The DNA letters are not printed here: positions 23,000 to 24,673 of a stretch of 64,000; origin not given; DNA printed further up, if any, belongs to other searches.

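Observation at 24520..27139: Tandem array of six diverged paralogs encoding VirB2/TrbC-like (two-TM-hairpin) secreted mini-proteins, co-directional with galU and an orphan solute-binding lipoprotein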

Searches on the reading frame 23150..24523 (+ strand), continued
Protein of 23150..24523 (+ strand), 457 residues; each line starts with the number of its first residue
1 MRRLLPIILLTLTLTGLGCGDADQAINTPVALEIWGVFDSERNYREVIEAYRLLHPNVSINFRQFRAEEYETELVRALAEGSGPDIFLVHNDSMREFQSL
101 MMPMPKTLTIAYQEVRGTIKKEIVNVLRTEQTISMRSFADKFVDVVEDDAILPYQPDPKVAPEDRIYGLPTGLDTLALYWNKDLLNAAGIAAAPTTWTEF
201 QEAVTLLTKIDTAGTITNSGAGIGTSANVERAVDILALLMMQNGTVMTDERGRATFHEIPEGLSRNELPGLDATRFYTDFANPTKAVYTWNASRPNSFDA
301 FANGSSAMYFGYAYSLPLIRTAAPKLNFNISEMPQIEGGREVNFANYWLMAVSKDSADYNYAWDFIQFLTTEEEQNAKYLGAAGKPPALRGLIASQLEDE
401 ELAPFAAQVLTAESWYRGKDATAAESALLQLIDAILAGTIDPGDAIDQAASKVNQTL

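Call 57: search_protein_families(library=pfam, proteins=[L066:3935-4612:+, L083:12798-13841:+, L084:8302-8859:-, L069:16795-17316:-, L073:16046-16537:-, L083:16450-17616:+, L087:6162-9110:+, L059:8404-8988:+, L023:7106-7984:-], max_evalue=0.001)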
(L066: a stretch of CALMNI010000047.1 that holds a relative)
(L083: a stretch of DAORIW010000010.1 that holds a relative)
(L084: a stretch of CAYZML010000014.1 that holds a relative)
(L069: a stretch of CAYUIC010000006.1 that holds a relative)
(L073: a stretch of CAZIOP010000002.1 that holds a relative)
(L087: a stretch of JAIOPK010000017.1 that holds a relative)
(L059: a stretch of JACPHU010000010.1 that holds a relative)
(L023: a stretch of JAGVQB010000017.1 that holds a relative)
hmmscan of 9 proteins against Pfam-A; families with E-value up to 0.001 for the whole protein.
L066:3935-4612:+ (225 aa): 3 families
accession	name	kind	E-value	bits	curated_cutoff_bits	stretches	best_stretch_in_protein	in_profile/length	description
PF13413.12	HTH_25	-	2.8e-18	65.9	24.6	1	19-79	1-61/62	Helix-turn-helix domain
PF12844.13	HTH_19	-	1.1e-08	35.2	30.2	1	18-82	2-60/64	Helix-turn-helix domain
PF09136.16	Glucodextran_B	-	2.6e-06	27.7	27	1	143-222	1-82/83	Glucodextranase, domain B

L083:12798-13841:+ (347 aa): 10 families
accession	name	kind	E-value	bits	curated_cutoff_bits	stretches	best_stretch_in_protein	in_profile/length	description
PF00154.27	RecA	-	1.7e-133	444.4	27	1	23-283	2-262/262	recA bacterial DNA recombination protein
PF21096.2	RecA_C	-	1.2e-15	57.8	27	1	286-340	1-55/57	RecA C-terminal domain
PF08423.17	Rad51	-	1.1e-08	35.1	22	1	49-249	3-215/244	Rad51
PF06745.19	ATPase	-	2.7e-07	30.6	26.6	0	59-110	6-57/231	KaiC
PF01637.24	ATPase_2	-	6.3e-05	23.3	33.2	1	74-206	21-116/225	ATPase domain predominantly from Archaea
PF13481.12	AAA_25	-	0.00025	21.2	27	0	68-98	28-58/195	AAA domain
PF02283.22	CobU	-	0.00029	20.9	27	1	78-208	3-124/168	Cobinamide kinase / cobinamide phosphate guanyltransferase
PF00004.35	AAA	-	0.00045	21.1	21.2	1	78-205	3-106/131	ATPase family associated with various cellular activities (AAA)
PF13479.12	AAA_24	-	0.00063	20.1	27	0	76-164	5-77/195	AAA domain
PF13191.12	AAA_16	-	0.00078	20.4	32.6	0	71-206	22-138/167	AAA ATPase domain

L084:8302-8859:- (185 aa): 3 families
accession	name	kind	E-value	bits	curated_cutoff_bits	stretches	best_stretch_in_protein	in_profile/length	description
PF09285.17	Elong-fact-P_C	-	1.7e-22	79.3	25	1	129-184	1-56/56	Elongation factor P, C-terminal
PF01132.26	EFP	-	4.8e-19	68.5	27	1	68-120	1-53/54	Elongation factor P (EF-P) OB domain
PF08207.18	EFP_N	-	3.9e-18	65.7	23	1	5-58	3-56/58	Elongation factor P (EF-P) KOW-like domain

L069:16795-17316:- (173 aa): 1 family
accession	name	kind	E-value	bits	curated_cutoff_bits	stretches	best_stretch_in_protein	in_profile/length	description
PF00436.31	SSB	-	9.7e-39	132.1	26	1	11-114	1-104/104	Single-strand binding protein family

L073:16046-16537:- (163 aa): 1 family
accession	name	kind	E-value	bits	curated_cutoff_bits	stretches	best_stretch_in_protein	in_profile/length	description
PF01250.22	Ribosomal_S6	-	1e-25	90.1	27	1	11-100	1-90/90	Ribosomal protein S6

L083:16450-17616:+ (388 aa): 8 families
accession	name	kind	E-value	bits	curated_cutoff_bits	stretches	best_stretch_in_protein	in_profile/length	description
PF01170.24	UPF0020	-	1.2e-17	64.7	22.3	1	184-330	8-167/197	RMKL-like, methyltransferase domain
PF01555.25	N6_N4_Mtase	-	3e-10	40.9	26.7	1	188-243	166-219/221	DNA methylase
PF13847.12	Methyltransf_31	-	3.9e-08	33.6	27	1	204-330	3-112/145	Methyltransferase domain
PF06325.19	PrmA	-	5.8e-05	23.2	22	1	202-284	159-232/296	Ribosomal protein L11 methyltransferase (PrmA)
PF11599.14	AviRa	-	0.0002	21.3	25.7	1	203-278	49-127/232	RRNA methyltransferase AviRa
PF08241.18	Methyltransf_11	-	0.00062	20.8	21.2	0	210-284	2-66/95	Methyltransferase domain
PF03602.21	Cons_hypoth95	-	0.00068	19.8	24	0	204-274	41-108/182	Conserved hypothetical protein 95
PF13649.12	Methyltransf_25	-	0.00077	20.5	27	0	209-284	2-70/97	Methyltransferase domain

L087:6162-9110:+ (982 aa): 6 families
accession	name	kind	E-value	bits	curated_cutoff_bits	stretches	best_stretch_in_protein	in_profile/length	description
PF13603.12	tRNA-synt_1_2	-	4.4e-56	189.7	25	1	245-398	2-146/185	Leucyl-tRNA synthetase, editing domain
PF00133.28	tRNA-synt_1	-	5.7e-40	137.8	22.7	2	594-788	227-401/414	tRNA synthetases class I (I, L, M and V)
PF09334.17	tRNA-synt_1g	-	1e-21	77.6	20.1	1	40-247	7-199/391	tRNA synthetases class I (M)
PF08264.19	Anticodon_1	-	9.3e-18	65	25.1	1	832-943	4-142/148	Anticodon-binding domain of tRNA ligase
PF00293.34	NUDIX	-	8.6e-16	58.6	21.1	1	411-539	2-129/134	NUDIX domain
PF01406.26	tRNA-synt_1e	-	1.2e-05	25.3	27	0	48-75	23-50/301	tRNA synthetases class I (C) catalytic domain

L059:8404-8988:+ (194 aa): 1 family
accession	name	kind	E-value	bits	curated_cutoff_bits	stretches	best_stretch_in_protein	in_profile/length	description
PF01769.21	MgtE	-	1.2e-19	71.2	27.6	1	67-185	1-123/125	Divalent cation transporter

L023:7106-7984:- (292 aa): 0 families
